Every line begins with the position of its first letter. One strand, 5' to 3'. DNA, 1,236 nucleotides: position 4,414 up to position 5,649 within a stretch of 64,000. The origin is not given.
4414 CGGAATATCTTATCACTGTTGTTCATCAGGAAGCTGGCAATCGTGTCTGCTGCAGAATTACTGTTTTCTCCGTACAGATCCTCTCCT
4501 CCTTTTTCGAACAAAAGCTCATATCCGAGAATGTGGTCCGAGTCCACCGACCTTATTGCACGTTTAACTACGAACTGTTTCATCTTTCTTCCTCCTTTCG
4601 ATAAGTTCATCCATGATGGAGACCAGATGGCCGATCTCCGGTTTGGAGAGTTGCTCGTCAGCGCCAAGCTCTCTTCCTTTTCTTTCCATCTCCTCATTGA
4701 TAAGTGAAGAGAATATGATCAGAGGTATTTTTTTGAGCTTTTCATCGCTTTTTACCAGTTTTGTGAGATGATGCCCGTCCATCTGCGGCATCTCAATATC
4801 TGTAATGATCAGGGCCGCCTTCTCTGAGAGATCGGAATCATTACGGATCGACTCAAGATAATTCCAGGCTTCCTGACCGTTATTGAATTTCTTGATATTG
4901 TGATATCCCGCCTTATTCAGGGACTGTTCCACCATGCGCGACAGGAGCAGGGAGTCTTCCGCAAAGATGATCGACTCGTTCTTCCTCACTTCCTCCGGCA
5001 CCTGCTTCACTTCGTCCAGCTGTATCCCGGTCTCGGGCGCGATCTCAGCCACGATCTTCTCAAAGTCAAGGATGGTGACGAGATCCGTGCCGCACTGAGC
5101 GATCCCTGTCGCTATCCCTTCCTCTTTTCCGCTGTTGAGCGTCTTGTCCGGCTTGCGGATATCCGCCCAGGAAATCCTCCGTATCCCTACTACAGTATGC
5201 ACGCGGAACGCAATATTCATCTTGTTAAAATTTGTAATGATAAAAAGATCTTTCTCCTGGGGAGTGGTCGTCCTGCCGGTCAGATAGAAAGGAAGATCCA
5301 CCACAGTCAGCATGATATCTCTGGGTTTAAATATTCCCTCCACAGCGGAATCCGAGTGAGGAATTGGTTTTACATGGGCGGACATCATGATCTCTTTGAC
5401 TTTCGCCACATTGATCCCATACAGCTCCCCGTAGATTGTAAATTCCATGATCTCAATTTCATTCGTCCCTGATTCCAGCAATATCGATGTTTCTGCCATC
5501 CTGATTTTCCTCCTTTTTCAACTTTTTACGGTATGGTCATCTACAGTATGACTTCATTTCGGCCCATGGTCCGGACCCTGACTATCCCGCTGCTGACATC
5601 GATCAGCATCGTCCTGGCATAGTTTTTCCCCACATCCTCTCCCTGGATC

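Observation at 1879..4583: Candidate cyclic-dinucleotide-responsive module at the tail of the flagellar operon: degenerate EAL-HDOD, orphan ParA and a ComFB-like protein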

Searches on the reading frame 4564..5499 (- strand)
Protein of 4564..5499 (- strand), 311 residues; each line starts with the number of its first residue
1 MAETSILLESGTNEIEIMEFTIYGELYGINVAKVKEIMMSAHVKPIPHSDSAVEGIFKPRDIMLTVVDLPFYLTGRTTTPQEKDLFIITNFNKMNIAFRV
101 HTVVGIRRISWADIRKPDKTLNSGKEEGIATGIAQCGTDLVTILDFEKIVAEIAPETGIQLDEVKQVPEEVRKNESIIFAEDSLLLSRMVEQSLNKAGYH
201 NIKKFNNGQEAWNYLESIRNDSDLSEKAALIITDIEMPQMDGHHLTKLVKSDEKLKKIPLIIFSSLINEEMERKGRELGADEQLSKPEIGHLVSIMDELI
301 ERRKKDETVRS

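Call 3: search_protein_families(library=pfam, proteins=[window:4564-5499:-], max_evalue=0.01)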
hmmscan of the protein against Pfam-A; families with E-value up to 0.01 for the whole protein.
window:4564-5499:- (311 aa): 2 families
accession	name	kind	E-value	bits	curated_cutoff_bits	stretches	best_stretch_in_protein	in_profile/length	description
PF01584.24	CheW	-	2.8e-25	89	23.5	1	17-152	2-136/138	CheW-like domain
PF00072.30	Response_reg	-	3.5e-16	59.8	30.2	1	177-289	1-103/111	Response regulator receiver domain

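Call 4: search_protein_families(library=ncbifam, proteins=[window:4564-5499:-], max_evalue=0.01)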
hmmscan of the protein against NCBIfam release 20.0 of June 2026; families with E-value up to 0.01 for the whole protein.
window:4564-5499:- (311 aa): 61 families (the best 25 are shown)
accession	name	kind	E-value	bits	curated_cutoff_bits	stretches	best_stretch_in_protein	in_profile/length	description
NF007135.0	PRK09581.1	equivalog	1.6e-11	43.7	474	1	188-287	16-106/457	PleD family two-component system response regulator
NF033120.0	vanR_FM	exception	4.4e-10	39.6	460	1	173-289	2-106/231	vancomycin resistance response regulator transcription factor, VanR-F/VanR-M family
NF045944.1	ResRegRpaBCyano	equivalog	1.1e-09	38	330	1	181-289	4-100/229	response regulator transcription factor RpaB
NF046022.1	RespRegCpdRBruc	equivalog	1.7e-09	37.7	180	1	176-262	3-80/120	cell cycle two-component system response regulator CpdR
NF053854.1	RespRegPhoBBctds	equivalog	5.4e-09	35.7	270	1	181-305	5-120/225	two-component system response regulator PhoB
TIGR02154.1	PhoB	equivalog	2.4e-08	33.6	296.2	1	175-300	3-120/226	phosphate regulon transcriptional regulator PhoB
NF008099.0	PRK10841.1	equivalog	2.7e-08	32.1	920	1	160-288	808-927/949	two-component system sensor histidine kinase RcsC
NF007903.0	PRK10612.1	equivalog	3.4e-08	33.4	260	1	10-151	12-152/167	chemotaxis protein CheW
NF007901.0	PRK10610.1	equivalog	4.3e-08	33.4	189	1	177-270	8-93/129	chemotaxis response regulator CheY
NF001965.0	PRK00742.1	subfamily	5.3e-08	32.4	293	1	177-290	6-111/357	chemotaxis-specific protein-glutamate methyltransferase CheB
NF041734.1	resp_reg_RppA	equivalog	7e-08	32.1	250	1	177-292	3-110/229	two-component system response regulator RppA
NF041866.1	EpsW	equivalog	1.1e-07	31.5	200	1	175-287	6-111/131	exopolysaccharide biosynthesis response regulator EpsW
TIGR01818.1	ntrC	equivalog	1.1e-07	31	558.6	1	184-305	8-119/463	nitrogen regulation protein NR(I)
NF051850.1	RespRegRprY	equivalog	4.4e-07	29.5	370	1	176-302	6-122/234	response regulator transcription factor RprY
NF007969.0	PRK10693.1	equivalog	9.1e-07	28.2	329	1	174-287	7-109/337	two-component system response regulator RssB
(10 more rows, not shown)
